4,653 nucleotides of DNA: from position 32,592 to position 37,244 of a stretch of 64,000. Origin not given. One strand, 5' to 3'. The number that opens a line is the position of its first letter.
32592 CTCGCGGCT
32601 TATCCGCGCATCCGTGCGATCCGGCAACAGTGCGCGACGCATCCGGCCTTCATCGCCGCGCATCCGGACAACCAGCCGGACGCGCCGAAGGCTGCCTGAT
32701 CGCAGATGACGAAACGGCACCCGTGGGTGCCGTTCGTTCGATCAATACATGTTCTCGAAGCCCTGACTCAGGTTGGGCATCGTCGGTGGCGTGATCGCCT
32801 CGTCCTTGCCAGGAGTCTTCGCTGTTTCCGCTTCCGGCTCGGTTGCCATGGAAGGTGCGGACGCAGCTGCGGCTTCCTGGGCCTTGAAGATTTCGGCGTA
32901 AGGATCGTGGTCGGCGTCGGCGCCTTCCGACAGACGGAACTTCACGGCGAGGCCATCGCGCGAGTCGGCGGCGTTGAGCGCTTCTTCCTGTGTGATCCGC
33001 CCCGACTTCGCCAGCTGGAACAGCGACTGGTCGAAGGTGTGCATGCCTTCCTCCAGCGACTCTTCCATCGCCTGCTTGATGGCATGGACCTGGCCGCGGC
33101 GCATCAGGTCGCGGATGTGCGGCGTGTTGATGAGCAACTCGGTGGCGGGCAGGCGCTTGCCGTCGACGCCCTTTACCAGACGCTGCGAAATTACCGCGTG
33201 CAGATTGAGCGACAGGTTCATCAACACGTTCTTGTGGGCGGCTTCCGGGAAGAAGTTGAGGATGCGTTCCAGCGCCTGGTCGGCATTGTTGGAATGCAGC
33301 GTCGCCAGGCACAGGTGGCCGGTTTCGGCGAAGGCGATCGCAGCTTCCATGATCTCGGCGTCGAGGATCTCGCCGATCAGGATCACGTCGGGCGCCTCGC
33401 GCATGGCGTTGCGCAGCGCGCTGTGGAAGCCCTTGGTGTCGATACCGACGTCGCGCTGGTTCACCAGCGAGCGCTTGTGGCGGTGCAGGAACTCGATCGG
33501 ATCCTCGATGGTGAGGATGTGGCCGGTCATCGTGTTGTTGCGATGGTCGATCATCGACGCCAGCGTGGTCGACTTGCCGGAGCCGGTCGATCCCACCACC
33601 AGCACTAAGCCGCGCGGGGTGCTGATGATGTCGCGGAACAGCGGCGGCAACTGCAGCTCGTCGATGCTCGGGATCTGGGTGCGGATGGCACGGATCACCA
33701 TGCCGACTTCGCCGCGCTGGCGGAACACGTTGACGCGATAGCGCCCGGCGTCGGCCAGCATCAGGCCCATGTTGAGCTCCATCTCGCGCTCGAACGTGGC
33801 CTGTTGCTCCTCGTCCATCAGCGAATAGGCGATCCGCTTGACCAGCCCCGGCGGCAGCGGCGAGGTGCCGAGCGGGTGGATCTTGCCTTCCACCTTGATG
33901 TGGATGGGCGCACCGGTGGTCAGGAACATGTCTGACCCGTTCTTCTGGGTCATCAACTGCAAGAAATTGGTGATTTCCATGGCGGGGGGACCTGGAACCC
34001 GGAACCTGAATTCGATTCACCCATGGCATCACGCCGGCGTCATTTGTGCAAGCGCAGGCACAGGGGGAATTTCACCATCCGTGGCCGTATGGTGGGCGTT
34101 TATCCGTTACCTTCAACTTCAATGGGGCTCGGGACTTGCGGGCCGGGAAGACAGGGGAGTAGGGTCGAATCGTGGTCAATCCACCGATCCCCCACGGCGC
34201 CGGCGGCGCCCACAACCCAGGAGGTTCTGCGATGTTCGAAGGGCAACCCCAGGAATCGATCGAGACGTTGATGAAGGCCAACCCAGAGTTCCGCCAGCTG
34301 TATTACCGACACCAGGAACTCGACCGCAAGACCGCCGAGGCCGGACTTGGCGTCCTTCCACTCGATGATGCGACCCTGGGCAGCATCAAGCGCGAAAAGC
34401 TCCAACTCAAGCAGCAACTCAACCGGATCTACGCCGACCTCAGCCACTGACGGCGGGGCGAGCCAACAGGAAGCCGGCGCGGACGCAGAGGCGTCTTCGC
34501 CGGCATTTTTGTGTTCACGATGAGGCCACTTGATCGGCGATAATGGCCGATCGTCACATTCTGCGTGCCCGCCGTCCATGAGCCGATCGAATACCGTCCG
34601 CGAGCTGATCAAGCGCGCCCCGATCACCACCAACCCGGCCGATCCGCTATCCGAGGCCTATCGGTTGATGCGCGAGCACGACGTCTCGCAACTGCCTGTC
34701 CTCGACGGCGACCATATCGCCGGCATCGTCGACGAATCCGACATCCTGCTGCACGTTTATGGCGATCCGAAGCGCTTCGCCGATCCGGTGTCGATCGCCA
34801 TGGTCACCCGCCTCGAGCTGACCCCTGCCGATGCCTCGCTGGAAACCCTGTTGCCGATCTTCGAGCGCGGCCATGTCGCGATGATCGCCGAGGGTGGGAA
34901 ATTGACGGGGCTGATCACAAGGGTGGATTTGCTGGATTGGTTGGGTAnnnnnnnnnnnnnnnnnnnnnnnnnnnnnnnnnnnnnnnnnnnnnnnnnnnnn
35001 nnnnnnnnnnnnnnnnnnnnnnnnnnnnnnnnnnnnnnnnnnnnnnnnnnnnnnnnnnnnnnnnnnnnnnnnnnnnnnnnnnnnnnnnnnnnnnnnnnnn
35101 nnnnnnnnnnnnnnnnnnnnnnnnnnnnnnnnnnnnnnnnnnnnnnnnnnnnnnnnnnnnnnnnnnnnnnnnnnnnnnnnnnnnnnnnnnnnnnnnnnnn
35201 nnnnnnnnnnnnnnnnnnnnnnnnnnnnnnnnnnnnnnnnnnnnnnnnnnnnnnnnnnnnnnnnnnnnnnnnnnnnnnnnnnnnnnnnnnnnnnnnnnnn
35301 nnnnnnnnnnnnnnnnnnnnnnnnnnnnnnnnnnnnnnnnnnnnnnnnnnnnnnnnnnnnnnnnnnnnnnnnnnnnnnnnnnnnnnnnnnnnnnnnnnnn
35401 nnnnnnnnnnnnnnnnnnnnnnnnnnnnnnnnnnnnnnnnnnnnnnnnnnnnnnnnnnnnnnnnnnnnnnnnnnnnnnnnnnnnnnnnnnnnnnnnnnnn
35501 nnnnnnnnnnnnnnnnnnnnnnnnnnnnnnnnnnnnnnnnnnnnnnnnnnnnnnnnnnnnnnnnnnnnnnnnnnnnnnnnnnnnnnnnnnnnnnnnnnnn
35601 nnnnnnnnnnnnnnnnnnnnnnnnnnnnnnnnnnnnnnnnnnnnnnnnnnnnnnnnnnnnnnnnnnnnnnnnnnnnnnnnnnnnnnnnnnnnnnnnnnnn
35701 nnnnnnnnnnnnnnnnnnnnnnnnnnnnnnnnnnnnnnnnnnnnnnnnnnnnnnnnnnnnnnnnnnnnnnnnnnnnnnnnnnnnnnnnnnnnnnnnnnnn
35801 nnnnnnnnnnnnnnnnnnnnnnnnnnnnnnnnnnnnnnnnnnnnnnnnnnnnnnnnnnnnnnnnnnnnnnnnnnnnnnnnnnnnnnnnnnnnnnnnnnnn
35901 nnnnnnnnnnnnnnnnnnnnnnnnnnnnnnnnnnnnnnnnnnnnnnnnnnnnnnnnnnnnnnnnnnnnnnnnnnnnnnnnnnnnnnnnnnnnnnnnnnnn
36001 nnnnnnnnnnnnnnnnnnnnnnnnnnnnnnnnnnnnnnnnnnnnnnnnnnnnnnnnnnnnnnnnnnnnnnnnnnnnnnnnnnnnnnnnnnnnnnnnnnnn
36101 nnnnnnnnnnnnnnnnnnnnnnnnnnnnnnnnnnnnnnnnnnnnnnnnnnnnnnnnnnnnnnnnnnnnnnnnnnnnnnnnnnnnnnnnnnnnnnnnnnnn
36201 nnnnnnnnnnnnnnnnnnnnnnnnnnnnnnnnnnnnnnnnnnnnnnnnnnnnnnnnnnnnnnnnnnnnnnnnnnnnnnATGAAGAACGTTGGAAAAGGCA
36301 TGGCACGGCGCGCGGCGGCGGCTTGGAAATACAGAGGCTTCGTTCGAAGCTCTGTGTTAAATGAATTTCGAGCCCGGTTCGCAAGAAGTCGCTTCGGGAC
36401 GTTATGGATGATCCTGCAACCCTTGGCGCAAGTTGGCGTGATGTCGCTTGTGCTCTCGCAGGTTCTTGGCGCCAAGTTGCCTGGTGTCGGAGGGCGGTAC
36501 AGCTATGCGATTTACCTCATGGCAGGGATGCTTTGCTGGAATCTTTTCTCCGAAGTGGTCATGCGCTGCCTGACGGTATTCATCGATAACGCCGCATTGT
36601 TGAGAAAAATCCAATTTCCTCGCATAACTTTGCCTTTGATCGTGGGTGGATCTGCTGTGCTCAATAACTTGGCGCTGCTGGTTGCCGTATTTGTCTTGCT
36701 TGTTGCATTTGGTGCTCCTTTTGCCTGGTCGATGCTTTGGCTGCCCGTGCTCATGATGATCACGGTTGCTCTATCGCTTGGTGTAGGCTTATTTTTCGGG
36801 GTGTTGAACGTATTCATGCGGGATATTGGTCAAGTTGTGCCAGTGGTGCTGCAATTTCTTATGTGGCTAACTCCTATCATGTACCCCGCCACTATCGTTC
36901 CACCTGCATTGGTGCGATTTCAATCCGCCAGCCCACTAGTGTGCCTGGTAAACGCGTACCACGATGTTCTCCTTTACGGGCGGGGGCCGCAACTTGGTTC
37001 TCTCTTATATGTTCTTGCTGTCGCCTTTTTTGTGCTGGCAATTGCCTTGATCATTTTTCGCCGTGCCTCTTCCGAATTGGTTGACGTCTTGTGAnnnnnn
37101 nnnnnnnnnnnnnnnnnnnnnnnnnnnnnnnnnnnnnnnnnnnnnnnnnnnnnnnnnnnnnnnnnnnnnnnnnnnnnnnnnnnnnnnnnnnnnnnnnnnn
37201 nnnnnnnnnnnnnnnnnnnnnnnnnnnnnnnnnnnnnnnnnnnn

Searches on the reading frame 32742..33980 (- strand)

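Call 17: search_protein_families(library=pfam, proteins=[window:32742-33980:-], max_evalue=0.0001)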
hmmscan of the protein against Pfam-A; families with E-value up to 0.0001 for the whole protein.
window:32742-33980:- (412 aa): 1 family
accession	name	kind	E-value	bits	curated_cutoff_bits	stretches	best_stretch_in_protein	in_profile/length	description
PF00437.27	T2SSE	-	4.5e-41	141.2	24.9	1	5-271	14-280/370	Type II/IV secretion system protein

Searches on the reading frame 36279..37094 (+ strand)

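Call 17: search_protein_families(library=pfam, proteins=[window:36279-37094:+], max_evalue=0.0001)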
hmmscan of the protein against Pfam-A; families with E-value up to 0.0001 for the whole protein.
window:36279-37094:+ (271 aa): 1 family
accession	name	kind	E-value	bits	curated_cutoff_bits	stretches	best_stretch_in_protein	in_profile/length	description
PF01061.29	ABC2_membrane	-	7.3e-20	71.9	26.9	1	29-230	10-209/211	ABC-2 type transporter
